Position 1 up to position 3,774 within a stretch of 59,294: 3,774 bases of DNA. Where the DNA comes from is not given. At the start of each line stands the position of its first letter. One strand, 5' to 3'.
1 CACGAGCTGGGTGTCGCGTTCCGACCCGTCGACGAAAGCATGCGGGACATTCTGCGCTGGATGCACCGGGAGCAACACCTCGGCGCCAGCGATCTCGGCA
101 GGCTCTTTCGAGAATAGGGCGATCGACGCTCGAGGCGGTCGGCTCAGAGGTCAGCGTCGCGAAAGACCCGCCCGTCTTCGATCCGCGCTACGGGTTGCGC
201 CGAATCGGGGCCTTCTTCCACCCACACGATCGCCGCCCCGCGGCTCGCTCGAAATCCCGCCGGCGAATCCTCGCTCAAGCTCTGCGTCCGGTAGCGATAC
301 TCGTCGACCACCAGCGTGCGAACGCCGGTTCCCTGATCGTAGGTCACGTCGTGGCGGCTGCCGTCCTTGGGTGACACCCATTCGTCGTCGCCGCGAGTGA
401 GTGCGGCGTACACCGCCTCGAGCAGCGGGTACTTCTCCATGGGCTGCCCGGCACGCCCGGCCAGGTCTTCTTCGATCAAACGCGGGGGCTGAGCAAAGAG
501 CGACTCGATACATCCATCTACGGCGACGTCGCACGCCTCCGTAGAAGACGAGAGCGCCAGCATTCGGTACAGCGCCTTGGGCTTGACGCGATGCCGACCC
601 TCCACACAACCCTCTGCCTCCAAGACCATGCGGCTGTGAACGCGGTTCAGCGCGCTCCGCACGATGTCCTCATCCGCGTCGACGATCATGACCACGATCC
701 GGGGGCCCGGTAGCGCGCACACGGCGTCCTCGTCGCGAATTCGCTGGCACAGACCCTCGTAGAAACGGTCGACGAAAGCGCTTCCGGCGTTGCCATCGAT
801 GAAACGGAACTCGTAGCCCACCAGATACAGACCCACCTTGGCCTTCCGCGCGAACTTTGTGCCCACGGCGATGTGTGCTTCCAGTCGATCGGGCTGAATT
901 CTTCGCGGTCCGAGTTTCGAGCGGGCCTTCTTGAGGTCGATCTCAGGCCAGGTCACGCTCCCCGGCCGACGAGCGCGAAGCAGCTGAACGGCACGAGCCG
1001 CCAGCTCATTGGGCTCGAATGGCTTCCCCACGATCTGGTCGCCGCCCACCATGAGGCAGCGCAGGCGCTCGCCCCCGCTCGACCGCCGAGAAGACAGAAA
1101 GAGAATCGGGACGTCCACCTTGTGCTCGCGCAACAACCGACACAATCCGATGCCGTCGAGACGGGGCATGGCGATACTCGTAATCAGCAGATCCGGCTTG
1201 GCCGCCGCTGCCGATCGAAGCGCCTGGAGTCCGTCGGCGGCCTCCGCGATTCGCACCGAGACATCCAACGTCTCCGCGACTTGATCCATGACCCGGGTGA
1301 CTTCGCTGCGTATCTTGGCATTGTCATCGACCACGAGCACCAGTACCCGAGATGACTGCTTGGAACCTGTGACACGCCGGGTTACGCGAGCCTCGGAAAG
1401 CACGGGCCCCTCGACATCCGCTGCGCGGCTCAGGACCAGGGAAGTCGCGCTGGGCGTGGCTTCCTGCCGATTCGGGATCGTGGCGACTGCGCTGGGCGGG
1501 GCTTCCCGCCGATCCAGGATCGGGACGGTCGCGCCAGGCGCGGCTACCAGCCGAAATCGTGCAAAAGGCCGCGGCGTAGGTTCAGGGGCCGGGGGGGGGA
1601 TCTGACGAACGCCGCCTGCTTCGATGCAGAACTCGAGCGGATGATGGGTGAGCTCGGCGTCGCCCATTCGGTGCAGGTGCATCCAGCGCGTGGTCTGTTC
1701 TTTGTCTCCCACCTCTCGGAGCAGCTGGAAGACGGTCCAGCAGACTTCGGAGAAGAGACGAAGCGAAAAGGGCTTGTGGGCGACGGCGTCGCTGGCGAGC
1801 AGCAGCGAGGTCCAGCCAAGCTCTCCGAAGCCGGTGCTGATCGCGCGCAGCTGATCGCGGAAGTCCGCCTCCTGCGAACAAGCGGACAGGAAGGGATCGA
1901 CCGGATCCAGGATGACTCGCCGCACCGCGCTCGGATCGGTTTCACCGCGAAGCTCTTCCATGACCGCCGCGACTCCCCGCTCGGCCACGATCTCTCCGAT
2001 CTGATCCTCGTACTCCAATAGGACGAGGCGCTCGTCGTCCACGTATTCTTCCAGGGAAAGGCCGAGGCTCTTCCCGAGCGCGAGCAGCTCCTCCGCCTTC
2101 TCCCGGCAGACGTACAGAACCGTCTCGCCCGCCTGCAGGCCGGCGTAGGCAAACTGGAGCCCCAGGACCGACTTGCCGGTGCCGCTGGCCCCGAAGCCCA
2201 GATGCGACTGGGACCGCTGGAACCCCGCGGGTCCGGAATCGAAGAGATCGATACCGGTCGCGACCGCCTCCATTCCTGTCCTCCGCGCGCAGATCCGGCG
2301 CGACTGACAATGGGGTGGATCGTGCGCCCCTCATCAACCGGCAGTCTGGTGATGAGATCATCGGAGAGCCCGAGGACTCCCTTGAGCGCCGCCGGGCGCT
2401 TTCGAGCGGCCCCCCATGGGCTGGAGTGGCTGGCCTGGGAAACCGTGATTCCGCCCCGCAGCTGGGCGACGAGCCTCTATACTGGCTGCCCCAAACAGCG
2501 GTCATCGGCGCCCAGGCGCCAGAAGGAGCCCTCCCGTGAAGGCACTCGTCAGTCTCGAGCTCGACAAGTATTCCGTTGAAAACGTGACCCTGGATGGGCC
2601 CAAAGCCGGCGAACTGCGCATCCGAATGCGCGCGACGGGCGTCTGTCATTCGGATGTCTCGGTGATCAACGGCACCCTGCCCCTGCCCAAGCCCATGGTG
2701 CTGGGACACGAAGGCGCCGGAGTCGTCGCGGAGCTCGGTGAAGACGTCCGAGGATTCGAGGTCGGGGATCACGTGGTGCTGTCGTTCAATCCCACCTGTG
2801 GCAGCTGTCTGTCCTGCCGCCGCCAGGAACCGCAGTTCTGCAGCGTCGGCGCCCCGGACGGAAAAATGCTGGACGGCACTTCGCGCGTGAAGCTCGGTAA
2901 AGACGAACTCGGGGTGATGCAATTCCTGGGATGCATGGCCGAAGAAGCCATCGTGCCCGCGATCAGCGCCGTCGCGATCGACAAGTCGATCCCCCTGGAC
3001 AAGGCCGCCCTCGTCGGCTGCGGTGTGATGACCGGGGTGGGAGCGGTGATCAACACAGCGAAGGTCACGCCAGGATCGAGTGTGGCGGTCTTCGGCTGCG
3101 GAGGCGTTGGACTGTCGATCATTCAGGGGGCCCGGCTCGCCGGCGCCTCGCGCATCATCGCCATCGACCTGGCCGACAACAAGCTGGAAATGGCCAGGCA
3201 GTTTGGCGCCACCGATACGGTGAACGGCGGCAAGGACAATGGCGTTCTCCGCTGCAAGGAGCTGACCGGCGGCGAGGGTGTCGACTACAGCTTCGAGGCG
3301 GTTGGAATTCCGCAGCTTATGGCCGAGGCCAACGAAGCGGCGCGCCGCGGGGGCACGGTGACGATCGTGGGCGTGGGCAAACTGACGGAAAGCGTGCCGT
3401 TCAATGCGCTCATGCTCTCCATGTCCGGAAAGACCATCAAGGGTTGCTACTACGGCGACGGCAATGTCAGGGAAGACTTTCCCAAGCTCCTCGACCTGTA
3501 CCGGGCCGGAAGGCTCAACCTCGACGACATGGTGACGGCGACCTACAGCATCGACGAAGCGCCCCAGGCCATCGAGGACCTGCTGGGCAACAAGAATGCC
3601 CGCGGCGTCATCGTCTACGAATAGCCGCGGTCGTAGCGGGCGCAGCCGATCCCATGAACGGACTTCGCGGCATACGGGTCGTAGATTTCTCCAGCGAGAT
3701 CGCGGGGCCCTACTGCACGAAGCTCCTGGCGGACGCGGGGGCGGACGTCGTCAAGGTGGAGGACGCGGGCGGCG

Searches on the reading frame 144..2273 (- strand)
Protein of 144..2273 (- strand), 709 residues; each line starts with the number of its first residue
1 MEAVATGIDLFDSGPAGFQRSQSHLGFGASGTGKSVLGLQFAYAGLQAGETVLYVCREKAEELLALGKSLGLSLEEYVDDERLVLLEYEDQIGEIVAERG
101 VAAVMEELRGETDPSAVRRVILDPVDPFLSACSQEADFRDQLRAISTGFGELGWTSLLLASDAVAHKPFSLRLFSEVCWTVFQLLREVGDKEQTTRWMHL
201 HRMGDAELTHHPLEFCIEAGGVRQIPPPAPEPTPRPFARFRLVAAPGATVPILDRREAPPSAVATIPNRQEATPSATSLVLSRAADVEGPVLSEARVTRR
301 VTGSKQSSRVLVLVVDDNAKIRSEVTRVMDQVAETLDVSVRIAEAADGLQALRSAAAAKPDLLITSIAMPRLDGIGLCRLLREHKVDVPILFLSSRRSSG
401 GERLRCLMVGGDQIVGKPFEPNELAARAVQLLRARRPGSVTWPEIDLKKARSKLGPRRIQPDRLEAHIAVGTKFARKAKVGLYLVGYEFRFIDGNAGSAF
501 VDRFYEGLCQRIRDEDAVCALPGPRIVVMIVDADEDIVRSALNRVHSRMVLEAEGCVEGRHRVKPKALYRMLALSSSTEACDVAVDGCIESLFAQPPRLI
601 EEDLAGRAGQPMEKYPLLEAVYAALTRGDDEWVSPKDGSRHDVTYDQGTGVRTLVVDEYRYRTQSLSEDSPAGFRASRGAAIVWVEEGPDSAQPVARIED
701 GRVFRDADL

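Call 29: search_protein_families(library=pfam, proteins=[window:144-2273:-], max_evalue=0.0001)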
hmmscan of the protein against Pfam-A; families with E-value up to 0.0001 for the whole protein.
window:144-2273:- (709 aa): 2 families
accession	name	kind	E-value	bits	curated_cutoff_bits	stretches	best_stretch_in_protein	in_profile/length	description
PF06745.19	ATPase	-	2.9e-24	86.2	26.6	1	4-225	1-227/231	KaiC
PF00072.30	Response_reg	-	5.7e-20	72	30.2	1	312-427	1-109/111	Response regulator receiver domain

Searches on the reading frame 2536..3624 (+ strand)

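Call 29: search_protein_families(library=pfam, proteins=[window:2536-3624:+], max_evalue=0.0001)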
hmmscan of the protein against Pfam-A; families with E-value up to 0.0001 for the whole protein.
window:2536-3624:+ (362 aa): 3 families
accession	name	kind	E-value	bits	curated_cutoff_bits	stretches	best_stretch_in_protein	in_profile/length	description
PF00107.32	ADH_zinc_N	-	2.1e-31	109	31.8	1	190-321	1-126/129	Zinc-binding dehydrogenase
PF08240.17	ADH_N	-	3e-25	88.9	23.5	1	24-148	2-102/104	Alcohol dehydrogenase GroES-like domain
PF13602.12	ADH_zinc_N_2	-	4.2e-07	31.4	27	1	224-352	2-126/134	Zinc-binding dehydrogenase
